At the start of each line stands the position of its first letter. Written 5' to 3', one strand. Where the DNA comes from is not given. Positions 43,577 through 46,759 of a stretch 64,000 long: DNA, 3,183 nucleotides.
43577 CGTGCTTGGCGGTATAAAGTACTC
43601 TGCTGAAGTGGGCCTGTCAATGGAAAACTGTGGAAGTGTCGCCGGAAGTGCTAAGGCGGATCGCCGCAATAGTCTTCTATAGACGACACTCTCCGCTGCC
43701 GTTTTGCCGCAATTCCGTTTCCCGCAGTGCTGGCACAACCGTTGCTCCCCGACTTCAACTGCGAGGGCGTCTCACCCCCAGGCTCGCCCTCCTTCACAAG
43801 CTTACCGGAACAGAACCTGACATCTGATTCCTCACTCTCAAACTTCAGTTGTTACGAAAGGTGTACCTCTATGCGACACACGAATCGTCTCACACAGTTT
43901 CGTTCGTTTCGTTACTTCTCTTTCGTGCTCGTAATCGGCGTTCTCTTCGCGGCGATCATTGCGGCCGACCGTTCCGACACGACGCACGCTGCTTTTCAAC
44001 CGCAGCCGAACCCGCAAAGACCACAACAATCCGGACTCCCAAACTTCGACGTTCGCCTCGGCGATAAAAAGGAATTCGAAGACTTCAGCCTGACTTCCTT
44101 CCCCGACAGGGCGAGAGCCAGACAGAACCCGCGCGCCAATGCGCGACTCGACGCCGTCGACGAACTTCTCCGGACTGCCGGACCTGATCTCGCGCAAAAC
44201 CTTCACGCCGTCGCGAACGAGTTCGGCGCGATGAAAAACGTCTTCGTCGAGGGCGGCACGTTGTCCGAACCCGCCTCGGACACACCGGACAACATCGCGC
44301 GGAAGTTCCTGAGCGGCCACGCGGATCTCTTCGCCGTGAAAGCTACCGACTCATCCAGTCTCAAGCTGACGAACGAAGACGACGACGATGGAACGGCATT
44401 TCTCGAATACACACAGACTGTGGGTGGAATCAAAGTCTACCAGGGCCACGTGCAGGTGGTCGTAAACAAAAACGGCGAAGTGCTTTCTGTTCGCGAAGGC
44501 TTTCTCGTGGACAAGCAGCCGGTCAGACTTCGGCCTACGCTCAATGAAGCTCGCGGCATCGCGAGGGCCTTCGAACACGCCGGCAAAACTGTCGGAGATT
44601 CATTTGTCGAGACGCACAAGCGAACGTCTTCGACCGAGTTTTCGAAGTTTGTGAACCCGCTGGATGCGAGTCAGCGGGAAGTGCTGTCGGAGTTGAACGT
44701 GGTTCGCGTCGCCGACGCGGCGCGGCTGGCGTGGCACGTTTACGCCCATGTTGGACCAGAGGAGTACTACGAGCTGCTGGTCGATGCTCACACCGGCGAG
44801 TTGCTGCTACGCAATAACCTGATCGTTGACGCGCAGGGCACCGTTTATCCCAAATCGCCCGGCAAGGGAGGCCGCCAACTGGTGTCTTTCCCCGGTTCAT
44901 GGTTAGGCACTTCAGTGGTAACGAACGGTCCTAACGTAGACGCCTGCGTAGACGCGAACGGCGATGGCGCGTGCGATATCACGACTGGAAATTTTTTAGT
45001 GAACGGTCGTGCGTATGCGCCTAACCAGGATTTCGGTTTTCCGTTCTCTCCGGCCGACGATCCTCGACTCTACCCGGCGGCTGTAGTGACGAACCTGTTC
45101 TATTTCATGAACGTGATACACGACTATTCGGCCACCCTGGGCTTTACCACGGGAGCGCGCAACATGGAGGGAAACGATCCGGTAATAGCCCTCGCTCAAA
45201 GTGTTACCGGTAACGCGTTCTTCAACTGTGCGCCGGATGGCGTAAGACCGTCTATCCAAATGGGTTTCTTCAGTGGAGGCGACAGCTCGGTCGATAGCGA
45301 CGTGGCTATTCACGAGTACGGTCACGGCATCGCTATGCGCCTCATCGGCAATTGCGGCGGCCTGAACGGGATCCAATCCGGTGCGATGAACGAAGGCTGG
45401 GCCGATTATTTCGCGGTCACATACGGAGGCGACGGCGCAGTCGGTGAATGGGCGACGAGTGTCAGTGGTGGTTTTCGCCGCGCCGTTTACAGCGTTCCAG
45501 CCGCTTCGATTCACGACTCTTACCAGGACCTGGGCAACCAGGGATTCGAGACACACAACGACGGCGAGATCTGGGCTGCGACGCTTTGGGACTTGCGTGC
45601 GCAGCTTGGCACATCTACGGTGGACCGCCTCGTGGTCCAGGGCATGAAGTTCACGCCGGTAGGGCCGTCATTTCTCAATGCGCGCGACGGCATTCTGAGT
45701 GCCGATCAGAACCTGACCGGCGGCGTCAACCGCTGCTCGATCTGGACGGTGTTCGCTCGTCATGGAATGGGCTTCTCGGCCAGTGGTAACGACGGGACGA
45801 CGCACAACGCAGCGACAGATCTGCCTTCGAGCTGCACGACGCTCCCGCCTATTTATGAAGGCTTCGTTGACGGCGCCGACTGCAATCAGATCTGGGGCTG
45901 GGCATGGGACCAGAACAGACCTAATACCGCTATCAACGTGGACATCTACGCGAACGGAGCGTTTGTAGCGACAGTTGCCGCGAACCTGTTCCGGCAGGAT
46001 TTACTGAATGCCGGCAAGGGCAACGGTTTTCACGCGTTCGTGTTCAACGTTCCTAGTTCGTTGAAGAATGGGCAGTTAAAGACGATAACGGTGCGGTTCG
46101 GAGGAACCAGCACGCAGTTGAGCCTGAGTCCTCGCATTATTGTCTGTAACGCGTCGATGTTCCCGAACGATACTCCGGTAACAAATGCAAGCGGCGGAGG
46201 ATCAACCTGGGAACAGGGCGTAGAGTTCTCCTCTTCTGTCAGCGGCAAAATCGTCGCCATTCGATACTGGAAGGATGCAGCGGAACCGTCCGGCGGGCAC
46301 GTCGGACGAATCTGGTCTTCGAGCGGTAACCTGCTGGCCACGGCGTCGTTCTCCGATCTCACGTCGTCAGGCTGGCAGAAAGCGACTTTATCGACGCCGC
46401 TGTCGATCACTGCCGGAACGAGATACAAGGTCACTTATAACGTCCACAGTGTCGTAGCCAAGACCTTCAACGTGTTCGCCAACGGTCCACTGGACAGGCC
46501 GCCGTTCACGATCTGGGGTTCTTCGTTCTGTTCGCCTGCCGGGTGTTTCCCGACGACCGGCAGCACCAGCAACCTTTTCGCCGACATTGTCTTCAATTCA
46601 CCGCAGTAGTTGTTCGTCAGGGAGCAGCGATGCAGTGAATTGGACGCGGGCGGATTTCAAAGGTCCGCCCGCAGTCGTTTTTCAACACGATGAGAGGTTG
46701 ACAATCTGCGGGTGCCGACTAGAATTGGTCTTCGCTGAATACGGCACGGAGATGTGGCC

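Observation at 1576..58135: Most larger intergenic gaps carry a long hairpin whose arms are tandem 7-9 nt words, with a different word at different loci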

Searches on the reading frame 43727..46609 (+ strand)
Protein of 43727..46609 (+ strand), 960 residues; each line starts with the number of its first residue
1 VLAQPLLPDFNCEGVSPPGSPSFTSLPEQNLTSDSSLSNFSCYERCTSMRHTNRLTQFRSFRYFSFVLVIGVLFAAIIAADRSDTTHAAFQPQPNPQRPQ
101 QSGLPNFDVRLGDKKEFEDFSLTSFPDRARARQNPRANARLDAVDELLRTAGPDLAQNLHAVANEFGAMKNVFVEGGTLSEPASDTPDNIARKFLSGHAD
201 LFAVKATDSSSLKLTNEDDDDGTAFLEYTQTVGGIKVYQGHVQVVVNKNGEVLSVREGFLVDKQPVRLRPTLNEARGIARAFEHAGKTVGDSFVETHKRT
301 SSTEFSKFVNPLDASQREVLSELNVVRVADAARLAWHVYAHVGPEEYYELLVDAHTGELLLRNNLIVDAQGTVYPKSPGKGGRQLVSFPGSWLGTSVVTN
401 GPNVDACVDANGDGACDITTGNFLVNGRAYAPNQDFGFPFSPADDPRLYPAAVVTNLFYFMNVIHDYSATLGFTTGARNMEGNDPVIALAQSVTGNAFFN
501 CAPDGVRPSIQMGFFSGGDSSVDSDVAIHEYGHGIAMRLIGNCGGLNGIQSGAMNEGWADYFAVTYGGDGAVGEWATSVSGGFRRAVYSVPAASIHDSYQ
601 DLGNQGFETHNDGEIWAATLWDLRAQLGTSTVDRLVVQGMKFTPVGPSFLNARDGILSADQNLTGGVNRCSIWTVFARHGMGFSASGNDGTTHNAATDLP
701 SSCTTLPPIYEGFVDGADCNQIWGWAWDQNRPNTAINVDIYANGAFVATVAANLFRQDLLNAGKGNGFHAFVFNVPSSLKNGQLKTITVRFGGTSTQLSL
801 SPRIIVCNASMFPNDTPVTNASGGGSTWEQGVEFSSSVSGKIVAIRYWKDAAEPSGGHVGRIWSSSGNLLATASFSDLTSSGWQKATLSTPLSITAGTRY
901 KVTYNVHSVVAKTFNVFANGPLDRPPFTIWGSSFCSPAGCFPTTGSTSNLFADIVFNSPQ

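Call 62: search_protein_families(library=pfam, proteins=[window:43727-46609:+], max_evalue=0.00001)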
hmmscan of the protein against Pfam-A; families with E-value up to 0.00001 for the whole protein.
window:43727-46609:+ (960 aa): 3 families
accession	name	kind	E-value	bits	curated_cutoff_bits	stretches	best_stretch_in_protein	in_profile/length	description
PF02128.21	Peptidase_M36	-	2.3e-59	201.9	23.3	1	396-685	42-368/368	Fungalysin metallopeptidase (M36)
PF13313.11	DUF4082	-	3e-27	95.8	28.4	1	815-945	2-135/143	Domain of unknown function (DUF4082)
PF07504.19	FTP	-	2.1e-08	34.3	21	1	218-255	10-47/51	Fungalysin/Thermolysin Propeptide Motif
